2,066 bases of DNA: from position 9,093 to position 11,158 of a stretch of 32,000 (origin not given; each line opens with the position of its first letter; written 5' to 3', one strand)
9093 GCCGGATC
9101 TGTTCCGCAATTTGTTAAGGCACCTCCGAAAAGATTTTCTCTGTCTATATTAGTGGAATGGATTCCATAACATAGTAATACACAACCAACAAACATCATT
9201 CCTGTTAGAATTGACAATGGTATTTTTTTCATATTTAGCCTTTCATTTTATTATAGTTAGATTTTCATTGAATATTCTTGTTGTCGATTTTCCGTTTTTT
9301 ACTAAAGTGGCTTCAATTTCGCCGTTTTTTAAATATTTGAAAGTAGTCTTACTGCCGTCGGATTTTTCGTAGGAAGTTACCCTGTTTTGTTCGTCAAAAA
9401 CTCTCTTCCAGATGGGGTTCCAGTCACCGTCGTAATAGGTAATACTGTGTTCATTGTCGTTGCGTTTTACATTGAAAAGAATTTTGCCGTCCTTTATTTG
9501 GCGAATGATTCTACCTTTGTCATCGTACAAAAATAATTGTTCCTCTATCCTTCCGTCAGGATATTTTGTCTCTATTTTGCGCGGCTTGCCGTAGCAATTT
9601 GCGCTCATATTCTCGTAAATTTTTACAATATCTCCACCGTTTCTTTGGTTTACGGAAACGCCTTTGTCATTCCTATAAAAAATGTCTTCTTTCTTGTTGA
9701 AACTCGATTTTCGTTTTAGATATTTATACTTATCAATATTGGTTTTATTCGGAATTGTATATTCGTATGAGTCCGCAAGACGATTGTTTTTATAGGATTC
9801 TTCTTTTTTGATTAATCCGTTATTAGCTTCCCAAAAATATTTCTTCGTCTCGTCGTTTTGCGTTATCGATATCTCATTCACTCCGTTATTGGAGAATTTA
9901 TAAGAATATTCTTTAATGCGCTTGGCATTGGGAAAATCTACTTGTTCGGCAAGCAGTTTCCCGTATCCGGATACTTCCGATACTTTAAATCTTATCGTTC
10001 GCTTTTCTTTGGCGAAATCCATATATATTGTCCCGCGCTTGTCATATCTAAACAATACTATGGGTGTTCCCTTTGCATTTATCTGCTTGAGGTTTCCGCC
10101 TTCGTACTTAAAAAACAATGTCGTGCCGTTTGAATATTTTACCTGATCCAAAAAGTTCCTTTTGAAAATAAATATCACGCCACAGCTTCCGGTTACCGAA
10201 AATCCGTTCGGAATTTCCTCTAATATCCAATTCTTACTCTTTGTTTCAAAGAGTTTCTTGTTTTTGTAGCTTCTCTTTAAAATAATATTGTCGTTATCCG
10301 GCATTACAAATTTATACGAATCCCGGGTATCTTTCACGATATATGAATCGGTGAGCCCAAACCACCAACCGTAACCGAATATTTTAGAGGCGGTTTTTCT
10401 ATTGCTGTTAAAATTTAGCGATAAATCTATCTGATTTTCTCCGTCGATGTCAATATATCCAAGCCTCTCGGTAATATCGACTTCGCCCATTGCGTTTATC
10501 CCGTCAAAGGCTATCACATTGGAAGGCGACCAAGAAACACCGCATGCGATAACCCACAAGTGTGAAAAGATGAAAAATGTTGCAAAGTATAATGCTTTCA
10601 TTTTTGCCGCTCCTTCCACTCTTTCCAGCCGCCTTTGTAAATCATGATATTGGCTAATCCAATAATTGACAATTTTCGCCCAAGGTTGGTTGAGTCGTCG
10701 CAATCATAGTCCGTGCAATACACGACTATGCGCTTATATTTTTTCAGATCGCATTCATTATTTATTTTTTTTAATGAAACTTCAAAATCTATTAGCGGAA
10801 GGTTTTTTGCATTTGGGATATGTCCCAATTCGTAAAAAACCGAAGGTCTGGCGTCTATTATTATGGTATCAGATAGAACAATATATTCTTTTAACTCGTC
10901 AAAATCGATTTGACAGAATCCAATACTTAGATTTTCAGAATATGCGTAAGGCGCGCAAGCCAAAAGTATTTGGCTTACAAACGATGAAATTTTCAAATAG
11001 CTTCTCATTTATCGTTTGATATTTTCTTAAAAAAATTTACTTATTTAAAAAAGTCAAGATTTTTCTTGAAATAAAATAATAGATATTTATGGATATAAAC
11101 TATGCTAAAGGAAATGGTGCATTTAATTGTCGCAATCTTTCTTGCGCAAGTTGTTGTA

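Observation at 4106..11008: Eight-gene low-GC operon encoding only envelope proteins: candidate undescribed surface-protein maturation or attachment system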

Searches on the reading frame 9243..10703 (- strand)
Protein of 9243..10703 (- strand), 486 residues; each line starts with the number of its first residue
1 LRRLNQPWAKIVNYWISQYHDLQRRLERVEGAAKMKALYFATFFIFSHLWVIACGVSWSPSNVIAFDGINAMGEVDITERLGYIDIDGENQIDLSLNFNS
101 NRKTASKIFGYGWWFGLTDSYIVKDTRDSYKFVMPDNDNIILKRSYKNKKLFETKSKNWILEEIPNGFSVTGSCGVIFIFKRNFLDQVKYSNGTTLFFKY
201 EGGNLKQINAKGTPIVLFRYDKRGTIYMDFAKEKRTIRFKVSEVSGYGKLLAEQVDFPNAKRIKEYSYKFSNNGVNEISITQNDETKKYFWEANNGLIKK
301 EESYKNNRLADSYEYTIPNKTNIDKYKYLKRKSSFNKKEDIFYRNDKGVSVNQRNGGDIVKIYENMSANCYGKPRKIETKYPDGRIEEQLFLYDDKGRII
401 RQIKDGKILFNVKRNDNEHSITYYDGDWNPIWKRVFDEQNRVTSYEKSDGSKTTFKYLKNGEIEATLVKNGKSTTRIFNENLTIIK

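Call 3: search_protein_families(library=pfam, proteins=[window:9243-10703:-], max_evalue=0.1)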
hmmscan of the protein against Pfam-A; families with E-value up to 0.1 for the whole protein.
window:9243-10703:- (486 aa): 1 family
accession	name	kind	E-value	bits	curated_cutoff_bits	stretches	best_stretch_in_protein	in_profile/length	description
PF05593.20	RHS_repeat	-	0.012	16.4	22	0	436-457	1-22/38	RHS Repeat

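Call 5: search_protein_families(library=ncbifam, proteins=[window:9243-10703:-], max_evalue=0.1)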
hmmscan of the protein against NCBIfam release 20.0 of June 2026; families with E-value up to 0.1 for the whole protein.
window:9243-10703:- (486 aa): 0 families

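Call 18: find_homologous_proteins(query=window:9243-10601:-, max_evalue=0.001)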
Query window:9243-10601:- (452 aa): 18 proteins with E <= 0.001 among 2931 candidates.
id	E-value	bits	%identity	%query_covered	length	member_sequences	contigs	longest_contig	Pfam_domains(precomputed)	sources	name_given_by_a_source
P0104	8.6e-292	986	96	100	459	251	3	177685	-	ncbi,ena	-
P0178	1.6e-255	866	84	100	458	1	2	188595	-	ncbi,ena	-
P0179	2.1e-254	862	84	99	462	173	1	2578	-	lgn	-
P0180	3.5e-254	862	83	100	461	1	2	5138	-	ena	-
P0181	5.5e-249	845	82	100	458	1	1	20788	-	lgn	-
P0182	1.1e-240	817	79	100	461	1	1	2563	-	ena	-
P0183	1.1e-227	774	75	100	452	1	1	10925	-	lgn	-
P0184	1.7e-223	761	85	86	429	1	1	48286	-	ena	-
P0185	1.7e-223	760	85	86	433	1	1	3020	-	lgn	-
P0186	7.4e-216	735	71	100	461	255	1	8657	-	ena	-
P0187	5.7e-203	693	67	100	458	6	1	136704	-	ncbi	-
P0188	7.2e-202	689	67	100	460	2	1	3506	-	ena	-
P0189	9.1e-180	616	58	98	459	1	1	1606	-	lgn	-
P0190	3.8e-161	555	54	100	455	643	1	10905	-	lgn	-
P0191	4.4e-150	519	92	57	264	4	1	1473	-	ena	-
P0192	6.3e-147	508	53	100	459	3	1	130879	-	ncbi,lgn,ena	-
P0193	1.1e-89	320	41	98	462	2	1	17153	-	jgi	-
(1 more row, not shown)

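Call 19: find_encoding_contigs(protein=P0193, flank=10000, max_places=2)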
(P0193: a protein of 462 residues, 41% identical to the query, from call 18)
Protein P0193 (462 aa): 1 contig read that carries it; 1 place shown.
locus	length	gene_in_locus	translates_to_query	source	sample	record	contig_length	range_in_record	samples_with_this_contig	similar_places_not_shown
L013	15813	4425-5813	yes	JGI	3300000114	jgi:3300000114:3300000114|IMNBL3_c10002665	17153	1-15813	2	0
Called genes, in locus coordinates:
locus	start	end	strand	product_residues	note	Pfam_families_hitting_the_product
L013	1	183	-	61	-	?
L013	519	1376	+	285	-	-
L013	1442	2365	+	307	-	PF05658:YadA_head (faint)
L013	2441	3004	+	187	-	-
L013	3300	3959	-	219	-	PF07610:DUF1573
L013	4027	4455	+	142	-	PF00581:Rhodanese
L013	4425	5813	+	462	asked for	-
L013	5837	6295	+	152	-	-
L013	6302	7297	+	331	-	-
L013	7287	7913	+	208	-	PF03412:Peptidase_C39 (weak)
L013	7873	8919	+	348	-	-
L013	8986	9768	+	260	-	-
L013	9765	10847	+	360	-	-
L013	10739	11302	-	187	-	-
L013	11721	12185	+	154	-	-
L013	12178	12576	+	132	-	PF00581:Rhodanese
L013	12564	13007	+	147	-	PF07291:MauE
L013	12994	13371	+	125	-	-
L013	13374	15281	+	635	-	-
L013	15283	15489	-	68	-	-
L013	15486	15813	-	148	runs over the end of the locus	-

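Call 20: find_encoding_contigs(protein=P0192, flank=10000, max_places=2)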
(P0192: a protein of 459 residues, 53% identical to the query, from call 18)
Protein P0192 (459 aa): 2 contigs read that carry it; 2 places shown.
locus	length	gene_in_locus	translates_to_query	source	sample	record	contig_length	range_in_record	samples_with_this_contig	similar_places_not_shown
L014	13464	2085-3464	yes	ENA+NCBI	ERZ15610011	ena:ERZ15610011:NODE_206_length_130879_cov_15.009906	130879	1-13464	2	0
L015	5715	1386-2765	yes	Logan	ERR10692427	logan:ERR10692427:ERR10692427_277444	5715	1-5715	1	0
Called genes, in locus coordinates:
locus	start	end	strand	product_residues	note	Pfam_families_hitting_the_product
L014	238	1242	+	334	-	-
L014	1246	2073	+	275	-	-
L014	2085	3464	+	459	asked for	-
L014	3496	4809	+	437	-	PF04932:Wzy_C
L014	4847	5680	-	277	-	PF05985:EutC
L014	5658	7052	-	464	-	PF06751:EutB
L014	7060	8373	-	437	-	PF06808:DctM, PF03553:Na_H_antiporter (weak)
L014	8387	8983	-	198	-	PF04290:DctQ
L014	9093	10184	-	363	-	PF03480:DctP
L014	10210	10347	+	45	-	-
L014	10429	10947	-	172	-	PF01923:Cob_adeno_trans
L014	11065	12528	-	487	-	PF21104:Glyco_hydro_78_N, PF17389:Bac_rhamnosid6H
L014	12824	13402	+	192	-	PF19991:HMA_2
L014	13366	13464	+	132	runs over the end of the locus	PF19991:HMA_2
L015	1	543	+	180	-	?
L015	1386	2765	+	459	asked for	-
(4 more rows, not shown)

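Call 27: search_protein_families(library=pfam, proteins=[L013:7873-8919:+, L013:8986-9768:+, L013:9765-10847:+, L013:11721-12185:+, L014:238-1242:+, L014:1246-2073:+], max_evalue=0.05)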
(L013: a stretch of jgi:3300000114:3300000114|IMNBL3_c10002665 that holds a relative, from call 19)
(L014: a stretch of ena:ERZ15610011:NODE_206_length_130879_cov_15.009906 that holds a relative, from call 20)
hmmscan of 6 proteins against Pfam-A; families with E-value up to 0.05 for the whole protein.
L013:7873-8919:+ (348 aa): 1 family
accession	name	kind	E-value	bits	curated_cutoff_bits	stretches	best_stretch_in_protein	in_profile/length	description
PF07610.17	DUF1573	-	0.0004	20.8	26.1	1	61-121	19-81/98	Protein of unknown function (DUF1573)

L013:8986-9768:+ (260 aa): 0 families

L013:9765-10847:+ (360 aa): 1 family
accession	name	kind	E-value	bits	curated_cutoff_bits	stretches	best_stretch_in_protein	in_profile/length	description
PF00326.27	Peptidase_S9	-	0.0045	16.9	22.6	0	174-220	50-96/213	Prolyl oligopeptidase family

L013:11721-12185:+ (154 aa): 1 family
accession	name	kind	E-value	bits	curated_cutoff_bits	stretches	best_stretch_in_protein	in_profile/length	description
PF20746.2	EndoS_Ig-like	-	7.7e-05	23.1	27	1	30-92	6-68/124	Endo-beta-N-acetylglucosaminidase F2, Ig-like domain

L014:238-1242:+ (334 aa): 0 families

L014:1246-2073:+ (275 aa): 0 families

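Call 28: predict_structure(alignment_id=A2)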
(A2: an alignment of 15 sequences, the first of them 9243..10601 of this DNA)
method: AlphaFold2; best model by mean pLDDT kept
length: 452 residues; sequences in the alignment: 15
mean_pLDDT: 82.0   pTM: 0.70
mean pLDDT of the five models: 82.0, 78.8, 77.5, 75.8, 69.1
residues with pLDDT >= 90: 144; 70-90: 251; 50-70: 37; < 50: 20
segments of 3 or more residues with pLDDT < 50: 12-29
pLDDT, mean of each block of 10 residues (from residue 1): 53 37 33 79 84 74 82 77 79 84 76 83 81 84 86 85 89 89 87 87 89 86 76 86 91 92 92 90 74 80 84 80 86 81 91 93 89 90 91 91 89 90 87 91 79 62
secondary structure, 60 per line:
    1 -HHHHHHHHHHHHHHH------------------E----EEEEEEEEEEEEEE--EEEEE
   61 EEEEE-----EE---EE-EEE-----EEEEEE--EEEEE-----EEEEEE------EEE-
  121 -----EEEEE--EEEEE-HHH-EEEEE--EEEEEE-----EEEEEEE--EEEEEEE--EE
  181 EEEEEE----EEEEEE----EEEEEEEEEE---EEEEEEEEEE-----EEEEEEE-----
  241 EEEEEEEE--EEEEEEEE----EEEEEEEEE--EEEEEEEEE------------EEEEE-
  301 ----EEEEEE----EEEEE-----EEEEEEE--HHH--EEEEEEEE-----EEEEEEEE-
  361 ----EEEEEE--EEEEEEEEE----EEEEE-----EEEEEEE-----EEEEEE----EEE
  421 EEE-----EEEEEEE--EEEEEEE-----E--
elements in order: H2-16 E40-53 E56-65 E79-81 E87-92 E95-99 E105-110 E117-119 E126-130 E133-137 E143-147 E150-155 E161-167 E170-176 E179-186 E191-196 E201-210 E214-223 E229-235 E241-248 E251-258 E263-271 E274-282 E295-299 E305-310 E315-319 E325-331 E339-346 E352-359 E365-370 E373-381 E386-390 E396-402 E408-413 E418-423 E429-435 E438-444

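Call 30: fold_search(model_id=the predicted structure, library=pdb)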
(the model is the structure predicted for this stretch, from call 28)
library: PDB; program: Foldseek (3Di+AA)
matches with E <= 10: 914; with E <= 0.001: 70
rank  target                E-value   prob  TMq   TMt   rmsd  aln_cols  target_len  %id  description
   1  7pq5                  1.0e-13  1.00  0.35  0.19  12.4       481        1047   12  Photorhabdus laumondii T6SS-associated Rhs protein carrying the Tre23 toxin domain (released 2021-12-01)
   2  7q97_A                1.0e-13  1.00  0.24  0.13  22.9       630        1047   10  Structure of the bacterial type VI secretion system effector RhsA. (released 2021-12-22)
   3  8qjb_A                1.2e-13  1.00  0.32  0.18  13.7       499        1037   14  T6SS-linked Rhs repeat protein - Salmonella bongori Rhs-core domain extended N-terminus (released 2024-09-25)
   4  8qjd_B                1.2e-13  1.00  0.31  0.17  13.7       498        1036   15  T6SS-linked Rhs repeat protein - Salmonella bongori Rhs-core domain (released 2024-09-25)
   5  8h8b                  1.4e-13  1.00  0.37  0.19  17.1       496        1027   15  Type VI secretion system effector RhsP in its pre-autoproteolysis and monomeric form (released 2023-01-18)
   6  8qja_C                2.1e-12  1.00  0.33  0.18  13.7       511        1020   12  T6SS-linked Rhs repeat protein - Advenella mimigardefordensis VgrG-Rhs core (released 2024-09-25)
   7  8qja_D                2.7e-12  1.00  0.30  0.17  14.3       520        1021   13  T6SS-linked Rhs repeat protein - Advenella mimigardefordensis VgrG-Rhs core (released 2024-09-25)
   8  8qja_B                2.8e-12  1.00  0.30  0.17  14.3       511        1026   12  T6SS-linked Rhs repeat protein - Advenella mimigardefordensis VgrG-Rhs core (released 2024-09-25)
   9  8qja_A                1.1e-11  1.00  0.32  0.18  13.7       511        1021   12  T6SS-linked Rhs repeat protein - Advenella mimigardefordensis VgrG-Rhs core (released 2024-09-25)
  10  8cp6_B                3.1e-11  1.00  0.24  0.14  20.0       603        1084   10  Type six secretion system exported effector 5 (Tse5) (released 2023-12-06)
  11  8h8a_A                3.4e-11  1.00  0.29  0.15  26.7       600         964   12  Type VI secretion system effector RhsP in its post-autoproteolysis and monomeric form (released 2023-01-18)
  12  8uy4_A                9.5e-11  1.00  0.34  0.16  13.5       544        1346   13  Acinetobacter baumannii Tse15 Rhs effector (released 2024-10-09)
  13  7bam_A                6.1e-10  1.00  0.23  0.08  18.0       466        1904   12  human Teneurin4 WT C2 (released 2021-12-01)
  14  8r51_A                1.0e-09  1.00  0.25  0.09  20.0       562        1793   12  Mouse teneurin-3 non-compact subunit - A1B1 isoform (released 2024-05-08)
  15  9g41_A                1.5e-09  1.00  0.23  0.10  19.7       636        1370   11  Mouse Teneurin2 dimer variant A0B1 (released 2026-01-21)
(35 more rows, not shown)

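Call 76: search_protein_families(library=pfam, proteins=[L013:5837-6295:+], max_evalue=1)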
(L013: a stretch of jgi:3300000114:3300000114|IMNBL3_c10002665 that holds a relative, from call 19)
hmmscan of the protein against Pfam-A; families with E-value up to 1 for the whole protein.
L013:5837-6295:+ (152 aa): 0 families

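Call 84: find_encoding_contigs(protein=P0190, flank=10000, max_places=2)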
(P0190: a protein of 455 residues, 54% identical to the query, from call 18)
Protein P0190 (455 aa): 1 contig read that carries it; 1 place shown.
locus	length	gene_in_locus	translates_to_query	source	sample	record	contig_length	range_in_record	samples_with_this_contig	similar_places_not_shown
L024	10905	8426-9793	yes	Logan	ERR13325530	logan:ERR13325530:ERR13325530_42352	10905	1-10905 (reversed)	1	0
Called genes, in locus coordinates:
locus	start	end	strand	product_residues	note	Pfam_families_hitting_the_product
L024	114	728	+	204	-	-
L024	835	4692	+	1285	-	PF02837:Glyco_hydro_2_N, PF00703:Glyco_hydro_2, PF02836:Glyco_hydro_2_C, PF13385:Laminin_G_3, PF02836:Glyco_hydro_2_C, PF16353:LacZ_4, PF02929:Bgal_small_N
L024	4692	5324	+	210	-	PF00730:HhH-GPD, PF00633:HHH (weak)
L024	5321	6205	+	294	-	PF01745:IPT, PF01715:IPPT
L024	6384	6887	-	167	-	PF01467:CTP_transf_like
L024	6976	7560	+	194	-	PF01066:CDP-OH_P_transf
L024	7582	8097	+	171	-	PF04608:PgpA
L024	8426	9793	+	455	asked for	-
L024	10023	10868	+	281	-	-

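Call 85: find_encoding_contigs(protein=P0178, flank=10000, max_places=1)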
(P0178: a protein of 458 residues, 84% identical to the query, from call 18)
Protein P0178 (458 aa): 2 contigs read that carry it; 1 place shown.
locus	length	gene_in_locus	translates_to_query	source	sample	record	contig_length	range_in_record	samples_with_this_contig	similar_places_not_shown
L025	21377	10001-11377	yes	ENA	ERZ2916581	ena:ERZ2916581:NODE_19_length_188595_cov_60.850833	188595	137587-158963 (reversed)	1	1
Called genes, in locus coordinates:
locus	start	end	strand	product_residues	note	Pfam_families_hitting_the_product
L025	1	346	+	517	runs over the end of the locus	-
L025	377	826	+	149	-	-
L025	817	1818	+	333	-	-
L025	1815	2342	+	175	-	-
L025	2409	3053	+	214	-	PF07610:DUF1573, PF22544:HYDIN_VesB_CFA65-like_Ig (weak)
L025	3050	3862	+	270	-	-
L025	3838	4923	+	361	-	-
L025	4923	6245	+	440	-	PF04932:Wzy_C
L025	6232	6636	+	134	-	PF00581:Rhodanese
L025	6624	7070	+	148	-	PF07291:MauE, PF07681:DoxX (weak)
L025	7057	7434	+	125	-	-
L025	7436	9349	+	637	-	-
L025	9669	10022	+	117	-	PF00581:Rhodanese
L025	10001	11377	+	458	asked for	-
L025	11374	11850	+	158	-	-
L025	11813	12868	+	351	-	-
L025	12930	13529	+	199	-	PF03412:Peptidase_C39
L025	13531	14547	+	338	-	PF07610:DUF1573 (weak), PF22544:HYDIN_VesB_CFA65-like_Ig (faint)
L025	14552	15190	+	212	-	PF07610:DUF1573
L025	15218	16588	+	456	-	PF04932:Wzy_C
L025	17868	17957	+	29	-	-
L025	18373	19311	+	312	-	-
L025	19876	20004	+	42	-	-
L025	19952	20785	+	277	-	-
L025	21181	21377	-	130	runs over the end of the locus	-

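Call 87: search_protein_families(library=pfam, proteins=[L025:1815-2342:+, L025:817-1818:+, L025:377-826:+, L025:2-346:+, L024:10023-10868:+], max_evalue=0.5)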
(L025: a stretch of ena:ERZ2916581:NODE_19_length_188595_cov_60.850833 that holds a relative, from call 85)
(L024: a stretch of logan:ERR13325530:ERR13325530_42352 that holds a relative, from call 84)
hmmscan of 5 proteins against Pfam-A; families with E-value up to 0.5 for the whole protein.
L025:1815-2342:+ (175 aa): 0 families

L025:817-1818:+ (333 aa): 3 families
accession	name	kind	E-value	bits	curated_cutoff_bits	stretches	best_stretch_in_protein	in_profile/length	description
PF11393.14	T4BSS_DotI_IcmL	-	0.021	14.7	27.7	1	46-90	53-97/180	Type-IV b secretion system, inner-membrane complex component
PF06616.17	BsuBI_PstI_RE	-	0.07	13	27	1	108-180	36-108/154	BsuBI/PstI restriction endonuclease domain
PF14364.11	DUF4408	-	0.17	12.1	22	1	5-17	15-27/33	Domain of unknown function (DUF4408)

L025:377-826:+ (149 aa): 2 families
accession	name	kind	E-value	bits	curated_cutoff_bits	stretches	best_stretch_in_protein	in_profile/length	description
PF01570.22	Flavi_propep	-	0.11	13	27.6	0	62-81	29-48/88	Flavivirus polyprotein propeptide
PF08313.17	SCA7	-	0.12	12.7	23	1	82-113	17-46/68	SCA7, zinc-binding domain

L025:2-346:+ (114 aa): 5 families
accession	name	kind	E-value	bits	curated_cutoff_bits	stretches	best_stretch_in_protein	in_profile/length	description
PF05593.20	RHS_repeat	-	0.00073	20.3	22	1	7-33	1-27/38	RHS Repeat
PF11810.13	DUF3332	-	0.08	13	25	0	8-75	101-165/170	Domain of unknown function (DUF3332)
PF07661.19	MORN_2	-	0.089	13.5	29.6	0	4-17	5-18/22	MORN repeat variant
PF18705.7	DUF5643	-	0.1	13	34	0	25-62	50-84/115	Family of unknown function (DUF5643)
PF04952.20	AstE_AspA_hybrid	-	0.15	12.5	25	1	14-49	9-43/76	AstE/AspA barrel-sandwich hybrid domain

L024:10023-10868:+ (281 aa): 0 families

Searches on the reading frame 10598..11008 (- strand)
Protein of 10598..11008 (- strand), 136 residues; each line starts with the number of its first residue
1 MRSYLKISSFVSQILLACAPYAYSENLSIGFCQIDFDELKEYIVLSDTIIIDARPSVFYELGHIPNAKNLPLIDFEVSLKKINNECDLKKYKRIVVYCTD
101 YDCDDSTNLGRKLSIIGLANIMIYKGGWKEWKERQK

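Call 3: search_protein_families(library=pfam, proteins=[window:10598-11008:-], max_evalue=0.1)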
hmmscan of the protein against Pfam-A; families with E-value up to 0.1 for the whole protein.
window:10598-11008:- (136 aa): 1 family
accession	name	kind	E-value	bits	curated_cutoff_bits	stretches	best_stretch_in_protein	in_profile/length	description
PF00581.25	Rhodanese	-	3.9e-17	63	22.2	1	37-133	3-101/102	Rhodanese-like domain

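Call 5: search_protein_families(library=ncbifam, proteins=[window:10598-11008:-], max_evalue=0.1)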
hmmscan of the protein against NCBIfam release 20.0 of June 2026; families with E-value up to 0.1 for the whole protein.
window:10598-11008:- (136 aa): 16 families
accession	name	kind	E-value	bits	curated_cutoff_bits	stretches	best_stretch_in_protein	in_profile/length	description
NF041203.1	rhodanese_LYCAU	equivalog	1.4e-10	40.9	115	1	28-134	17-119/126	rhodanese-related (seleno)protein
NF045521.1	rhoda_near_glyco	subfamily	9.6e-09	35.2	145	1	33-135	19-112/144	rhodanese homology domain-containing protein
NF001133.1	PRK00142.1-1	equivalog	1.5e-07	31.2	170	1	34-127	108-199/229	oxygen-dependent tRNA uridine(34) hydroxylase TrhO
NF045694.1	seleno_TsoB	exception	2.3e-06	26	805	1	33-134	45-152/572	rhodanese/DsbD fusion-like selenoprotein TsoB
NF002397.0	PRK01415.1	equivalog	0.00015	21.6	280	1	34-132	114-210/247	hypothetical protein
NF006444.0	PRK08762.1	equivalog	0.00029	19.6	449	1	33-134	16-110/387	molybdopterin-synthase adenylyltransferase MoeB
TIGR03865.1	PQQ_CXXCW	subfamily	0.00042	20.2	128.05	1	83-134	108-158/167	PQQ-dependent catabolism-associated CXXCW motif protein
TIGR04568.1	arch_SelU_Nterm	equivalog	0.00069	19.5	200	1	34-73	91-129/215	selenouridine synthase SelU-like subunit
NF005646.0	PRK07411.1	equivalog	0.0017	17.6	633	1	35-132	285-380/390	molybdopterin-synthase adenylyltransferase MoeB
NF008750.0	PRK11784.1-2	equivalog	0.0028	16.8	241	1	44-74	12-42/346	tRNA 2-selenouridine(34) synthase MnmH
NF008751.0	PRK11784.1-3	equivalog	0.0069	15.6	361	1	41-74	11-44/367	tRNA 2-selenouridine(34) synthase MnmH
NF008749.0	PRK11784.1-1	equivalog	0.01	15.1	548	1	42-74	12-44/364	tRNA 2-selenouridine(34) synthase MnmH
NF001195.0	PRK00162.1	equivalog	0.023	15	102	1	31-134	4-99/108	thiosulfate sulfurtransferase GlpE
NF005902.0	PRK07878.1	equivalog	0.027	13.4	647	1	34-132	289-382/392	adenylyltransferase/sulfurtransferase MoeZ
NF008752.0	PRK11784.1-4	equivalog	0.033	13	266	0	49-74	20-45/357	tRNA 2-selenouridine(34) synthase MnmH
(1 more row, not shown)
